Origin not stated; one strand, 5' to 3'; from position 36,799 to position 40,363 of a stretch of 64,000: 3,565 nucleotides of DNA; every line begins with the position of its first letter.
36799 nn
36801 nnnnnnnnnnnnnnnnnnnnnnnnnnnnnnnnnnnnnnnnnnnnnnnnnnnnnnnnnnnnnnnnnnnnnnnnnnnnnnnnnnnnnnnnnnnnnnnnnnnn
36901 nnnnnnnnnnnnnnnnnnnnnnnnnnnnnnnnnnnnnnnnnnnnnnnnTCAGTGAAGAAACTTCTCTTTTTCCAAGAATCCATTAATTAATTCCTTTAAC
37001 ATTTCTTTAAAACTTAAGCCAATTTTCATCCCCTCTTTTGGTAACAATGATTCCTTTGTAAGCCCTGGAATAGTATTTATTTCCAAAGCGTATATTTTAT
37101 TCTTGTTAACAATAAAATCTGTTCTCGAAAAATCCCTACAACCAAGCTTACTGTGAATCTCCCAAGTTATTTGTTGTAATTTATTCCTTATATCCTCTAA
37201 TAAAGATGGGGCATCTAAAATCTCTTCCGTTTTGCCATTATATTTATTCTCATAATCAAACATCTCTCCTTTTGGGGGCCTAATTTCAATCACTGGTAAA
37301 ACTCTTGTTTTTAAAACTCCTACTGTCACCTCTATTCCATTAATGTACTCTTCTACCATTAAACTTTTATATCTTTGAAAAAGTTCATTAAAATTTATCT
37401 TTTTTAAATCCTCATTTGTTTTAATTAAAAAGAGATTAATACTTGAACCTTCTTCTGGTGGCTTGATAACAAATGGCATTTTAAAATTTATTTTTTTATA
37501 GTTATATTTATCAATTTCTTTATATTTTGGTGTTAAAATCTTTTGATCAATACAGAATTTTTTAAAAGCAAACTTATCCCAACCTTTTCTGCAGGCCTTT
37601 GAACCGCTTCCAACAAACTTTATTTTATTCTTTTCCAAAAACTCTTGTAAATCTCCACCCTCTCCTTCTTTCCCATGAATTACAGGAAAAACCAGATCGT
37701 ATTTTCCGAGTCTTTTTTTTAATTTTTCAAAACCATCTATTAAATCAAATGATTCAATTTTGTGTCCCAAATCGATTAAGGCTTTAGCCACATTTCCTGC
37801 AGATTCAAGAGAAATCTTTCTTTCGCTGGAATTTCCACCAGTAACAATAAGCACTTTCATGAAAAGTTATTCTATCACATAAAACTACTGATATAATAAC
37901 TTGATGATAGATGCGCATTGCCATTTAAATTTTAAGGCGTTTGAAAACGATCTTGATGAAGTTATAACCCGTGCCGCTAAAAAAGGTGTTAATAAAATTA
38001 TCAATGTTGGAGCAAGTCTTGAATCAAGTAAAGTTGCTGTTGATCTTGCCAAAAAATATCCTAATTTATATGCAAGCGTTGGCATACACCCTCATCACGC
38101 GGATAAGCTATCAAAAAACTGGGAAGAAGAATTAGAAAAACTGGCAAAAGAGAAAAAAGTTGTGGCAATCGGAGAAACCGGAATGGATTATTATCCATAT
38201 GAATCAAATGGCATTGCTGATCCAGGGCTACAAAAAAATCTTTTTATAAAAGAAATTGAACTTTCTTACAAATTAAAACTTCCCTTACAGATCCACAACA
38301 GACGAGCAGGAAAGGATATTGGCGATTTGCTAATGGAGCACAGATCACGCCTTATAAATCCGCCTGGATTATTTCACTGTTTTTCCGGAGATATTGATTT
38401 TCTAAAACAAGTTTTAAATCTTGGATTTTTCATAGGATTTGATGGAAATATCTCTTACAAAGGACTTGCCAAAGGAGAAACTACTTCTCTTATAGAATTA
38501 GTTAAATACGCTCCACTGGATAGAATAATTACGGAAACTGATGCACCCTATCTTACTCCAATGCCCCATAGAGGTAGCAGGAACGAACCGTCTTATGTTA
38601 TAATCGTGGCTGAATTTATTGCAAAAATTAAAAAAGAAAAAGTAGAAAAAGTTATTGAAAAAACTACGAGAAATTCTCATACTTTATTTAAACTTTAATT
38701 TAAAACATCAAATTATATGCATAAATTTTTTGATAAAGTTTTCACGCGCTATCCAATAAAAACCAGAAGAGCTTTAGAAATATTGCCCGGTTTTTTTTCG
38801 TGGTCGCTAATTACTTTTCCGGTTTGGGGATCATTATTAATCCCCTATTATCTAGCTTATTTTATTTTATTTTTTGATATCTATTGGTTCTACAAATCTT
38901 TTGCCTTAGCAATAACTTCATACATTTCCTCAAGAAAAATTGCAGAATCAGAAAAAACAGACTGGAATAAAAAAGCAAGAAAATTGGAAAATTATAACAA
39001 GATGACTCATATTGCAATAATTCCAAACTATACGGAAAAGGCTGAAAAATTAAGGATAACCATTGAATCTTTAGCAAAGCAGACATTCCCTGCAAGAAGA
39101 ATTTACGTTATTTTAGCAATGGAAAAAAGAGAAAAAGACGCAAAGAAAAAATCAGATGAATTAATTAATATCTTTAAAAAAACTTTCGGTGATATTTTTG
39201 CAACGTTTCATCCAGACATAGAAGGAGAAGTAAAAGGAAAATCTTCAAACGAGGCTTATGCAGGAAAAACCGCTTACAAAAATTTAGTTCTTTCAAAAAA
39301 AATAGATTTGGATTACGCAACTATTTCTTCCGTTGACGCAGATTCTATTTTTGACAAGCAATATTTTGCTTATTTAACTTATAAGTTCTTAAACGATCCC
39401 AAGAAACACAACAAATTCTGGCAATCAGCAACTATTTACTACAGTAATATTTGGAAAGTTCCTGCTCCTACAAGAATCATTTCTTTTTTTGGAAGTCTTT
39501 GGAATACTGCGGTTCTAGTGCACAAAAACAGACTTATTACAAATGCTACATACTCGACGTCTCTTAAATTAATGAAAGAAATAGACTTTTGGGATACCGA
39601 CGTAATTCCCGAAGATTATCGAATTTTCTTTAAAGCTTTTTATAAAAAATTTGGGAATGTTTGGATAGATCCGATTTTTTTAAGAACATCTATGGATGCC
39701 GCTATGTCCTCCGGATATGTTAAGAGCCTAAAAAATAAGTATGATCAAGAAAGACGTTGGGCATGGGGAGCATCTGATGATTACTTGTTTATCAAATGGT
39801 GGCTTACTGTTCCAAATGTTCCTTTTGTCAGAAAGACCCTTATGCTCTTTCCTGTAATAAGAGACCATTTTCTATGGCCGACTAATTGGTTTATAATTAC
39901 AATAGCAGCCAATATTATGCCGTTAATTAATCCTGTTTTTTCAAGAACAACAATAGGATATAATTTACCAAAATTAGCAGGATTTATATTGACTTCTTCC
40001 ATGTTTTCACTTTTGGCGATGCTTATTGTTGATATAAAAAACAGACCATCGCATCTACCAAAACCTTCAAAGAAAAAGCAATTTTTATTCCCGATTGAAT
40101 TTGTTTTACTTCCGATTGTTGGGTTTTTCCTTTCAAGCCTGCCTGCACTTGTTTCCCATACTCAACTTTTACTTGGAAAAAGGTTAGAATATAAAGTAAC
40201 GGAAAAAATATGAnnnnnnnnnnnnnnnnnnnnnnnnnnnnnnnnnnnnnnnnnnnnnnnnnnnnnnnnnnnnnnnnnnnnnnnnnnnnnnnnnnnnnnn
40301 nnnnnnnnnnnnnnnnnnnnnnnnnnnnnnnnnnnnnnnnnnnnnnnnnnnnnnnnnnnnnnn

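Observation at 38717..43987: Operon for lipid-linked glycan assembly: processive GT2 (QxxRW), ArnT/PMT-like GT-C, WecA-like initiating transferase and a decaprenyl-phosphoribose-synthase-like UbiA enzyme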

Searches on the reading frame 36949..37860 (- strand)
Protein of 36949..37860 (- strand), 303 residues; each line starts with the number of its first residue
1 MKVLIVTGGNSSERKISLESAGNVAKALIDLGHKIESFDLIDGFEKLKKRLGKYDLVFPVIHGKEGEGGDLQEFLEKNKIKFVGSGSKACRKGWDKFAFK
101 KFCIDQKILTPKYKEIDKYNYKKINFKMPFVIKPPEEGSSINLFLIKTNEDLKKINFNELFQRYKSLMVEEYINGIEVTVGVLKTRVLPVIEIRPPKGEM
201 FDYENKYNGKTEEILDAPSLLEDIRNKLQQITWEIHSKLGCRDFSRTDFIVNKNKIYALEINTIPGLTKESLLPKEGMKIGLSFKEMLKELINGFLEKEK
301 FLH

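Call 83: search_protein_families(library=pfam, proteins=[window:36949-37860:-], max_evalue=0.001)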
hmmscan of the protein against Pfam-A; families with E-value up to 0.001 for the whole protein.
window:36949-37860:- (303 aa): 5 families
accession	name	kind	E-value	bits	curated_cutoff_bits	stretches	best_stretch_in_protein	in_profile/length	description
PF07478.18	Dala_Dala_lig_C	-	6.2e-38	130.8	24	1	123-292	32-203/204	D-ala D-ala ligase C-terminus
PF01820.27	Dala_Dala_lig_N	-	1.3e-16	61.6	34.6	2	47-85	83-121/121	D-ala D-ala ligase N-terminus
PF02655.19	ATP-grasp_3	-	2e-07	31.7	23.2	1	95-263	3-155/160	ATP-grasp domain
PF08443.16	RimK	-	3.3e-05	24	21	1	120-270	33-172/188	RimK-like ATP-grasp domain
PF13535.11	ATP-grasp_4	-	5.9e-05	23.2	27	1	127-263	2-150/160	ATP-grasp domain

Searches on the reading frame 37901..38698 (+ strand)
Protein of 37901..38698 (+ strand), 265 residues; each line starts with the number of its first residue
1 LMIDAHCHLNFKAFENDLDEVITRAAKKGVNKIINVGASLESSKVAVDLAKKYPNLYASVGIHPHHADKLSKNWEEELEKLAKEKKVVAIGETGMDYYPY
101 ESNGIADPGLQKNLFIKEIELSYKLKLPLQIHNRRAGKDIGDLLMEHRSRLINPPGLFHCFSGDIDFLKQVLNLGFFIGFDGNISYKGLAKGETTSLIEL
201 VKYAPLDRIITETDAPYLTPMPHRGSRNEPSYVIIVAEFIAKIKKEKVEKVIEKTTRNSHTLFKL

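Call 3: search_protein_families(library=pfam, proteins=[window:37901-38698:+], max_evalue=0.01)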
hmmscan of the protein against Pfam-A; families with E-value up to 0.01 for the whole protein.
window:37901-38698:+ (265 aa): 1 family
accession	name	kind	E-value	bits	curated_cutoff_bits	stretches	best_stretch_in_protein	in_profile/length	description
PF01026.27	TatD_DNase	-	1.3e-77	261.1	27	1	3-264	1-253/253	TatD related DNase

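Call 4: search_protein_families(library=ncbifam, proteins=[window:37901-38698:+], max_evalue=0.01)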
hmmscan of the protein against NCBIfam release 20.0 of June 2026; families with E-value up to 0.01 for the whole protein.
window:37901-38698:+ (265 aa): 5 families
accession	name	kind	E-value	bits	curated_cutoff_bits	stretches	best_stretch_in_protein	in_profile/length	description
TIGR00010.1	TIGR00010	subfamily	8.3e-79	264.6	206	1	2-264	1-252/253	YchF/TatD family DNA exonuclease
NF008075.0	PRK10812.1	equivalog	6.3e-53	179.7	438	1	2-264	3-255/265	metal-dependent hydrolase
NF007745.0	PRK10425.1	equivalog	4.1e-46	157.3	395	1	2-264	1-257/260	3'-5' ssDNA/RNA exonuclease TatD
NF008522.0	PRK11449.1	equivalog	2.4e-37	128.5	481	1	2-265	5-258/259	metal-dependent hydrolase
NF041926.1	QatD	equivalog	7.6e-20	71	230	1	4-261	1-238/239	Qat anti-phage system TatD family nuclease QatD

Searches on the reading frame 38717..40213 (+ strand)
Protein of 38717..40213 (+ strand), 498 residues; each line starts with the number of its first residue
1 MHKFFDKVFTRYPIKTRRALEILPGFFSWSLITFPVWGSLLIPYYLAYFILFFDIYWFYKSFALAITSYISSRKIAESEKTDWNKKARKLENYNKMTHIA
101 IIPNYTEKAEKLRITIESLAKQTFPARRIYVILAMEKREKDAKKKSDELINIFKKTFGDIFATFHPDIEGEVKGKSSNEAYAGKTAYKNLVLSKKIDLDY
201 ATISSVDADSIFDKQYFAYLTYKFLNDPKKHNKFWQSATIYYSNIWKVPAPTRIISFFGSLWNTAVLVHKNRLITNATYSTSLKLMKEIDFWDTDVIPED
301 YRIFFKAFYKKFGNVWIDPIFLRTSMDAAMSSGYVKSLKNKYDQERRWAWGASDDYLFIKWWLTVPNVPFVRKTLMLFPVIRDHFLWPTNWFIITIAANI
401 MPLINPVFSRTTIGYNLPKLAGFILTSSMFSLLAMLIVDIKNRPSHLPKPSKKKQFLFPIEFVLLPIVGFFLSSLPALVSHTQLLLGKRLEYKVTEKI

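Call 3: search_protein_families(library=pfam, proteins=[window:38717-40213:+], max_evalue=0.01)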
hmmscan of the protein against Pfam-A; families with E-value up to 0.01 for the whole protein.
window:38717-40213:+ (498 aa): 3 families
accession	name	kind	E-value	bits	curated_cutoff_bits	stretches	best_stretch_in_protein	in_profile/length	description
PF13632.12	Glyco_trans_2_3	-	1.2e-08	35.5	27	1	206-436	5-196/198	Glycosyl transferase family group 2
PF03142.21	Chitin_synth_2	-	0.00091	18.4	27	1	88-183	17-118/527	Chitin synthase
PF13641.12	Glyco_tranf_2_3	-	0.0016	18.9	27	1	100-228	5-114/230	Glycosyltransferase like family 2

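Call 4: search_protein_families(library=ncbifam, proteins=[window:38717-40213:+], max_evalue=0.01)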
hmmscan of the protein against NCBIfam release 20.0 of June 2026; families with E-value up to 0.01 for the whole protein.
window:38717-40213:+ (498 aa): 0 families

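Call 12: search_solved_structures(query=window:38717-40213:+, max_evalue=1)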
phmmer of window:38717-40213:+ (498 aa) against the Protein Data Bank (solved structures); distinct sequences matched with E-value up to 1: 0.

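Call 45: find_homologous_proteins(query=window:38717-40213:+, max_evalue=0.00001)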
Query window:38717-40213:+ (498 aa): 3919 proteins with E <= 0.00001 among 8000 candidates; the best 120 are listed.
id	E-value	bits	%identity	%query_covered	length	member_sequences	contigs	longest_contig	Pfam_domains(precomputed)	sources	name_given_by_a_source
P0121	0.0e+0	1096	97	100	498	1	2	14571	PF13632.13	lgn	-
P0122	2.1e-291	985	86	100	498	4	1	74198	PF13632.13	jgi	-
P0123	2.8e-288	975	85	100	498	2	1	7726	PF13632.13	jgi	jgi:cellulose synthase/poly-beta-1,6-N-acetylglucosamine synthase-like glycosyltransferase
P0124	7.5e-284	961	84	100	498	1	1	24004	PF13632.13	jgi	jgi:hypothetical protein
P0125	9.3e-281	950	82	100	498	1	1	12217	PF13632.13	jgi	jgi:hypothetical protein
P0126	3.1e-253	860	73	100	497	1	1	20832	PF13632.13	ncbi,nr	ncbi:MAG: glycosyltransferase family 2 protein [bacterium]|nr:glycosyltransferase family 2 protein [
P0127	1.2e-251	854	72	100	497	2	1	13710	-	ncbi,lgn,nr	ncbi:MAG: glycosyltransferase family 2 protein [Patescibacteria group bacterium]|nr:glycosyltransfer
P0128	4.6e-250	849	72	100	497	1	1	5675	-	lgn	-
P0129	2.7e-246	837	71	100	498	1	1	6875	PF13632.13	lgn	-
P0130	4.2e-246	836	72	100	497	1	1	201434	PF13632.13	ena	-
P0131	6.5e-245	832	71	100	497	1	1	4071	-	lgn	-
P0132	8.1e-245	832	72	100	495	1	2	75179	-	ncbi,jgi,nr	ncbi:glycosyltransferase family 2 protein [Candidatus Microgenomates bacterium]|nr:MAG: glycosyltran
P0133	2.1e-244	830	71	100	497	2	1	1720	-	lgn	-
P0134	4.1e-244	829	71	100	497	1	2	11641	PF13632.13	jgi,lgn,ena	-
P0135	4.4e-244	829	70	100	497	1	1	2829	-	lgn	-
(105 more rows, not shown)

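Call 54: predict_structure(alignment_id=A2)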
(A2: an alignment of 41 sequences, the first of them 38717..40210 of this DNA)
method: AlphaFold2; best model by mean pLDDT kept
length: 498 residues; sequences in the alignment: 41
mean_pLDDT: 72.6   pTM: 0.73
mean pLDDT of the five models: 72.6, 66.2, 65.7, 65.5, 63.5
residues with pLDDT >= 90: 108; 70-90: 210; 50-70: 100; < 50: 80
segments of 3 or more residues with pLDDT < 50: 239-276, 296-299, 325-353, 490-498
pLDDT, mean of each block of 10 residues (from residue 1): 85 84 76 81 86 79 71 77 95 96 80 88 95 89 93 95 85 72 92 93 81 85 95 72 39 46 34 47 91 57 74 78 47 33 40 61 77 68 57 67 83 85 79 71 58 71 66 59 61 29
secondary structure, 60 per line:
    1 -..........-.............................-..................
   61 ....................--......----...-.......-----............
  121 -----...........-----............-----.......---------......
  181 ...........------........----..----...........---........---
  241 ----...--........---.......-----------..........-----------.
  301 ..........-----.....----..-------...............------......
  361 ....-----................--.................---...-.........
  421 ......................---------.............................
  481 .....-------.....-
elements in order: H2-11 H13-41 H43-80 H83-88 E97-103 H109-120 E129-136 H142-153 E159-165 H175-191 E201-205 H216-226 E233-237 H250-257 H261-267 E279-282 H283-288 H300-310 E316-320 H334-348 H355-364 H370-385 H388-404 H412-442 H452-485 H493-497

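Call 57: fold_search(model_id=the predicted structure, library=pdb)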
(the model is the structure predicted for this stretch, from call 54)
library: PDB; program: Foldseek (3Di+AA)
matches with E <= 10: 705; with E <= 0.001: 66
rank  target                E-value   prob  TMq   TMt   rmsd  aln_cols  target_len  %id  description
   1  7sp7_A                1.2e-06  1.00  0.39  0.39  18.4       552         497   13  Chlorella virus hyaluronan synthase inhibited by UDP (released 2022-04-06)
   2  5ej1_A                1.2e-06  1.00  0.43  0.32  18.3       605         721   13  Pre-translocation state of bacterial cellulose synthase (released 2016-03-30)
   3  7sp9_A                1.6e-06  1.00  0.39  0.39  16.6       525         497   13  Chlorella virus Hyaluronan Synthase in the GlcNAc-primed channel-closed state (released 2022-04-06)
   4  9yq5_A                1.9e-06  1.00  0.39  0.39  17.6       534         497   12  Chlorella virus hyaluronan synthase bound to an inserted UDP-GlcA (released 2025-12-10)
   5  6yv7_B                2.0e-06  1.00  0.41  0.56  11.2       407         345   13  Mannosyltransferase PcManGT from Pyrobaculum calidifontis (released 2020-07-22)
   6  7sp8_A                3.2e-06  1.00  0.41  0.41  17.5       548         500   11  Chlorella virus Hyaluronan Synthase bound to UDP-GlcNAc (released 2022-04-06)
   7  8sne_A                3.4e-06  1.00  0.37  0.37  18.3       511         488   11  Chlorella virus Hyaluronan Synthase bound to GlcA extended GlcNAc primer and UDP (released 2024-05-01)
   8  4p00_A                7.0e-06  1.00  0.41  0.30  16.6       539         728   12  Bacterial Cellulose Synthase in complex with cyclic-di-GMP and UDP (released 2014-04-09)
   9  6yv7_A                7.7e-06  1.00  0.42  0.57  11.1       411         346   13  Mannosyltransferase PcManGT from Pyrobaculum calidifontis (released 2020-07-22)
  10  9yq4_A                1.2e-05  1.00  0.35  0.35  18.7       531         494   11  Chlorella virus hyaluronan synthase bound to a proofreading UDP-GlcA (released 2025-12-10)
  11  9yq2_A                1.4e-05  1.00  0.37  0.37  17.9       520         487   10  Chlorella virus hyaluronan synthase bound to DDM (released 2025-12-10)
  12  4hg6_A                1.4e-05  1.00  0.41  0.30  18.4       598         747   13  Structure of a cellulose synthase - cellulose translocation intermediate (released 2012-12-19)
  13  8bz6_B                1.7e-05  1.00  0.34  0.29  11.3       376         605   13  Crystal structure of the L. monocytogenes RmlT in complex with UDP-glucose (released 2023-12-27)
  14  8snc_A                1.7e-05  1.00  0.35  0.35  17.9       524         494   11  Chlorella virus Hyaluronan Synthase bound to GlcA extended GlcNAc primer (released 2024-05-01)
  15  9b8v_E                1.9e-05  1.00  0.46  0.29  17.4       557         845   11  AlphaFold2 informed cryo-EM model of the E. coli cellulose synthase BcsAG3B6 complex (released 2025-02-19)
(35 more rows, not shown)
